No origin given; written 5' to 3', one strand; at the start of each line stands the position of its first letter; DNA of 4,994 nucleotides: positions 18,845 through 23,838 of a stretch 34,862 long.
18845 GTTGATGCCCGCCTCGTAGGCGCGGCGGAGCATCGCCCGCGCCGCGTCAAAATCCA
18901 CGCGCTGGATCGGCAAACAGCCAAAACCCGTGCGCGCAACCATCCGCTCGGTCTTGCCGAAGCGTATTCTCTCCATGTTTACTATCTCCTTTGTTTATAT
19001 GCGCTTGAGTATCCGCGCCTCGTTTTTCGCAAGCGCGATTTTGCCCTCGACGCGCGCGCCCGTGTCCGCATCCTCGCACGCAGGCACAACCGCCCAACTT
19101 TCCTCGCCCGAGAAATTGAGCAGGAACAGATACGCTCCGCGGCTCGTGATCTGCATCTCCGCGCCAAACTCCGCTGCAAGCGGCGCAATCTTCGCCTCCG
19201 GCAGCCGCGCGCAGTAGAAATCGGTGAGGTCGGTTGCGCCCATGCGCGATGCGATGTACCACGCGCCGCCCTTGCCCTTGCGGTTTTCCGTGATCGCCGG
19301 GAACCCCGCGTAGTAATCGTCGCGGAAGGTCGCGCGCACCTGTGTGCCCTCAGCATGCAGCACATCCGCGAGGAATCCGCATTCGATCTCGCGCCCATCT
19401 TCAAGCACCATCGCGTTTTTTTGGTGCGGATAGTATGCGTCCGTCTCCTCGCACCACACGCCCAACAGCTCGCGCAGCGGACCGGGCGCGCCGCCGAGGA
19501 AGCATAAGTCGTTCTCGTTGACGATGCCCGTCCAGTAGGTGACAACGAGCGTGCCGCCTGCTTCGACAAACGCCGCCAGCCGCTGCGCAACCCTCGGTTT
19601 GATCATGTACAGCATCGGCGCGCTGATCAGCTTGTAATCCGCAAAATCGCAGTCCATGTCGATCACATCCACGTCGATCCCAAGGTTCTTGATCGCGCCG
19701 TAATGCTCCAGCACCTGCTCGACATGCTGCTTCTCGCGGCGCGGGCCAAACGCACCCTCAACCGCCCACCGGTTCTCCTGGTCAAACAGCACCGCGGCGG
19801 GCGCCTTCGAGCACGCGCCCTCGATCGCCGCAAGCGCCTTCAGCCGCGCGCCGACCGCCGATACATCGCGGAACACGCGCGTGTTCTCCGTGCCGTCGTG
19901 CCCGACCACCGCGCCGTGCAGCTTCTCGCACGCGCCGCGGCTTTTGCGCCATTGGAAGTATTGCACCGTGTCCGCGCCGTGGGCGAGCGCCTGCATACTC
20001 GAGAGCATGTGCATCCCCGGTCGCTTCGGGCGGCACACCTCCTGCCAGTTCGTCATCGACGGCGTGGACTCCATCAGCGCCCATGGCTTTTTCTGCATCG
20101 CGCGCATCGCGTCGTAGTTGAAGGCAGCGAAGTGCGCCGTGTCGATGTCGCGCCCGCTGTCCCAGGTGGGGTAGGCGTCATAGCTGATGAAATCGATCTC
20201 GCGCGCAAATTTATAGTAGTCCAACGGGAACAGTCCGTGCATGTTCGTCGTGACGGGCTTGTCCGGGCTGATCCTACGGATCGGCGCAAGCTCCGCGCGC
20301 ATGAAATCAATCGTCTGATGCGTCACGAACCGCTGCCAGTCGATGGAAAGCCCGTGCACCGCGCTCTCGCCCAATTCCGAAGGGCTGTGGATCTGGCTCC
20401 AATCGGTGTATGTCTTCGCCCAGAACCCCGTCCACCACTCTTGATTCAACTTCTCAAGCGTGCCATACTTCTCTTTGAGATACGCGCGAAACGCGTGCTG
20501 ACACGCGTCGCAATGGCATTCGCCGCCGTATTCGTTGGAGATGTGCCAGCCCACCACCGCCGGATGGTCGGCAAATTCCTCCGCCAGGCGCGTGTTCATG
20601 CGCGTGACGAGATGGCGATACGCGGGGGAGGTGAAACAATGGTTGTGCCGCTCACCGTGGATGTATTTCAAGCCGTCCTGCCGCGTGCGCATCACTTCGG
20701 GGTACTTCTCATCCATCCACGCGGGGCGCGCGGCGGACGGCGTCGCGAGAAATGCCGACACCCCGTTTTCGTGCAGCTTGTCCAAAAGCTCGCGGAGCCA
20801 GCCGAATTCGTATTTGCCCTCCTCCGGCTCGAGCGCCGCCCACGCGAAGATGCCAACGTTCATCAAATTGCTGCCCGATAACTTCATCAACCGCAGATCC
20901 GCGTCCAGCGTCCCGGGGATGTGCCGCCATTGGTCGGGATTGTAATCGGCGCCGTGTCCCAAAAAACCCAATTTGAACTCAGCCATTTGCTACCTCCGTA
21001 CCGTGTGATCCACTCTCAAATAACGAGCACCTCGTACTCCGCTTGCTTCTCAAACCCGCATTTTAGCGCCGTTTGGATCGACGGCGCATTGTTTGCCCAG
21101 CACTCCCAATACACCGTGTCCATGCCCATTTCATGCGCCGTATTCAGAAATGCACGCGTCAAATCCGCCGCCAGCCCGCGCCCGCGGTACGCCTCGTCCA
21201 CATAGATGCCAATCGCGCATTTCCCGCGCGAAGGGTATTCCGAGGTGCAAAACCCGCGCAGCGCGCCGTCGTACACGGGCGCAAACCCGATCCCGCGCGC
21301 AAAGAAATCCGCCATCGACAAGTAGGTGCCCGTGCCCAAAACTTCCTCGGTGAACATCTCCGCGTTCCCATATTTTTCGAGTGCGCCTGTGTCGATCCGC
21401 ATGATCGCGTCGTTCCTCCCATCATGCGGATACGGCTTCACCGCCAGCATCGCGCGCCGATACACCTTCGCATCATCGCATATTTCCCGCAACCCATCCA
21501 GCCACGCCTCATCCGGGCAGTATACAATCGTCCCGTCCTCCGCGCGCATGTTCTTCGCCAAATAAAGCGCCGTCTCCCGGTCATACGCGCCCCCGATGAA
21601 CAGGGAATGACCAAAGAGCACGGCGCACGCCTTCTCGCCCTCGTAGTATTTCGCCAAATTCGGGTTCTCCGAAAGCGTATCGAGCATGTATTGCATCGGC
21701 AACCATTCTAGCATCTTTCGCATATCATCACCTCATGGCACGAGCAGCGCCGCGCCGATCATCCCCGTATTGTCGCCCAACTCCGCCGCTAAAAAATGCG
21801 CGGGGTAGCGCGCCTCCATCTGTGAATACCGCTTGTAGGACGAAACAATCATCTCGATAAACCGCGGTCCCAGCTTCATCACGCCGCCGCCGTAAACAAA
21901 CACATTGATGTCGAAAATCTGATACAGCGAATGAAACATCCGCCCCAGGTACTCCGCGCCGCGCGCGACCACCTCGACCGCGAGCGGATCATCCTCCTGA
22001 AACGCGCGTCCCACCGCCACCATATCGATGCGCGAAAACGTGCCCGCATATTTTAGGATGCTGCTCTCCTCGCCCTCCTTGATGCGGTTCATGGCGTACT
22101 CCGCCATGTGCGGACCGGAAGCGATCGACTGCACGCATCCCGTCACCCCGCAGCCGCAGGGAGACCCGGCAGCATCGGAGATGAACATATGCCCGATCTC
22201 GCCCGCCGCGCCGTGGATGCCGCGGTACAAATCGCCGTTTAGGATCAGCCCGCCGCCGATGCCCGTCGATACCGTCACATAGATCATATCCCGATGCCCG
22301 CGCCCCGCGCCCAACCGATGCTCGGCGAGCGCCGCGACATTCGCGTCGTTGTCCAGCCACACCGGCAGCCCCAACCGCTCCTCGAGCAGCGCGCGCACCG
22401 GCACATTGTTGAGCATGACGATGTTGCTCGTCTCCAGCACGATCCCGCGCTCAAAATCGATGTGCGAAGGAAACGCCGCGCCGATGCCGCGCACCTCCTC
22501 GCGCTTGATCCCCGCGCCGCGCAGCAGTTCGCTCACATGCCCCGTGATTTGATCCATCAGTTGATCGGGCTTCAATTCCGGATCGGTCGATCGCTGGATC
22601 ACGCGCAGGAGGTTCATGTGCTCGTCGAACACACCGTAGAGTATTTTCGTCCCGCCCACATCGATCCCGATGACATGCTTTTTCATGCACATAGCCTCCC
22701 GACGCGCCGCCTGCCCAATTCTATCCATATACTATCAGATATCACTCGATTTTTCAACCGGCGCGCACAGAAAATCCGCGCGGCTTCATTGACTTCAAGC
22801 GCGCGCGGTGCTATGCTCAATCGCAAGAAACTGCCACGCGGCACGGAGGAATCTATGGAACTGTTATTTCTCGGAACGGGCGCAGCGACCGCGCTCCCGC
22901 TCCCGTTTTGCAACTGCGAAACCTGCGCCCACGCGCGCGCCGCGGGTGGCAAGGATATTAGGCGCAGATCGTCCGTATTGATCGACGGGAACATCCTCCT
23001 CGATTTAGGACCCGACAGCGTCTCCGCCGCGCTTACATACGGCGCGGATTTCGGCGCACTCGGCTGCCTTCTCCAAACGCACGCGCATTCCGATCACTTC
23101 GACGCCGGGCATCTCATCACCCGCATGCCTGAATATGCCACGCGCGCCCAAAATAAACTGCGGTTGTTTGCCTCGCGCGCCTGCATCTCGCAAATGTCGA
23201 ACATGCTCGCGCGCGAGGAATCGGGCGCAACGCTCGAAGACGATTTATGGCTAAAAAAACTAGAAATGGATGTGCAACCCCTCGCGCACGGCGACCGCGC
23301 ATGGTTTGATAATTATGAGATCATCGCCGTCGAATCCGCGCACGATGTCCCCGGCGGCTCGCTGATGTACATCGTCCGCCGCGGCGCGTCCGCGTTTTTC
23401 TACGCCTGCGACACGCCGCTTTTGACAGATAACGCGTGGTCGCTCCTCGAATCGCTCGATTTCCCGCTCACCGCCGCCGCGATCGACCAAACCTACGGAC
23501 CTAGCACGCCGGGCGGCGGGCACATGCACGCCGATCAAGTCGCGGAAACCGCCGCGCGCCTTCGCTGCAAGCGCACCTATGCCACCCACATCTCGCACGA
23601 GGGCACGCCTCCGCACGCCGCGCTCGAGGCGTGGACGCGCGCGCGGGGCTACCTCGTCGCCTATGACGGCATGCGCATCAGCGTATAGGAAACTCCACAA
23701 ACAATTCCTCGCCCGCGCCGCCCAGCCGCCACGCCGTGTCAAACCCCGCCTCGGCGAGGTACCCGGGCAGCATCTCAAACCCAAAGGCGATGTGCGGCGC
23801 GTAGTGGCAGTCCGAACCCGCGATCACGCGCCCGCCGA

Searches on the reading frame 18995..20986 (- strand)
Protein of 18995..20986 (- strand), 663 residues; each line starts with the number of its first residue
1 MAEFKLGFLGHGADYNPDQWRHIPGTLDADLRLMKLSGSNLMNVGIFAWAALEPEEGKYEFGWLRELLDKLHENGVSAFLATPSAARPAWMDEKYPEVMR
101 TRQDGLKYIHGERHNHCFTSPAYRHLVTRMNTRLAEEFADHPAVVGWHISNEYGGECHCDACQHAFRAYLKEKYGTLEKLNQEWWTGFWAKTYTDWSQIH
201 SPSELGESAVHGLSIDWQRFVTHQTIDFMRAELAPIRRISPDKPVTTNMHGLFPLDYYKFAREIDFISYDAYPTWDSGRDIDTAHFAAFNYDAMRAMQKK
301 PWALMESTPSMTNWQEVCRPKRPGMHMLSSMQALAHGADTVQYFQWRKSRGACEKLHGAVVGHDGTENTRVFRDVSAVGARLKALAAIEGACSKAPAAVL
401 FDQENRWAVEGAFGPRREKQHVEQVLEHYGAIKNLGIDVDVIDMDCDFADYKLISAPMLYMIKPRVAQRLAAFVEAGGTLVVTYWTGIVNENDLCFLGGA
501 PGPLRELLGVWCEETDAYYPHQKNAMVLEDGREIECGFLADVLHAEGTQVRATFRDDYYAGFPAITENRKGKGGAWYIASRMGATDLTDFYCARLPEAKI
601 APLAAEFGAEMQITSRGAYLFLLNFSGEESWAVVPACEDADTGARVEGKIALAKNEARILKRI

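Call 54: search_protein_families(library=pfam, proteins=[window:18995-20986:-])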
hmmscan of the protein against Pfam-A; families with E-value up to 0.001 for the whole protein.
window:18995-20986:- (663 aa): 2 families
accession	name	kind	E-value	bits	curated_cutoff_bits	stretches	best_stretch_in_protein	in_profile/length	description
PF02449.21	Glyco_hydro_42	-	4.4e-145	484.2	21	1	14-384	1-375/376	Beta-galactosidase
PF08532.16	Glyco_hydro_42M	-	6.6e-67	225.5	25.8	1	396-600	2-206/207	Beta-galactosidase trimerisation domain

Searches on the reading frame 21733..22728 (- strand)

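Call 54: search_protein_families(library=pfam, proteins=[window:21733-22728:-])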
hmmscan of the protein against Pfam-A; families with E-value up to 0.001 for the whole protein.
window:21733-22728:- (331 aa): 2 families
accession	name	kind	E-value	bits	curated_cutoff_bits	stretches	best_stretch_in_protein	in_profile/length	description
PF00480.26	ROK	-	5.1e-66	223.6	22.9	1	19-330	1-291/294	ROK family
PF01869.26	BcrAD_BadFG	-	1.3e-05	25.4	31.5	1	20-86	1-71/271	BadF/BadG/BcrA/BcrD ATPase family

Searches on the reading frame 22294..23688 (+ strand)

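Call 54: search_protein_families(library=pfam, proteins=[window:22294-23688:+])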
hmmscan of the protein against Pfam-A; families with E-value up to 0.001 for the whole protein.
window:22294-23688:+ (464 aa): 1 family
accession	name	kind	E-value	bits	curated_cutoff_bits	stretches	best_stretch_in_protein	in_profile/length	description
PF12706.13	Lactamase_B_2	-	1.6e-13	51.1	27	1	233-433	2-200/200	Beta-lactamase superfamily domain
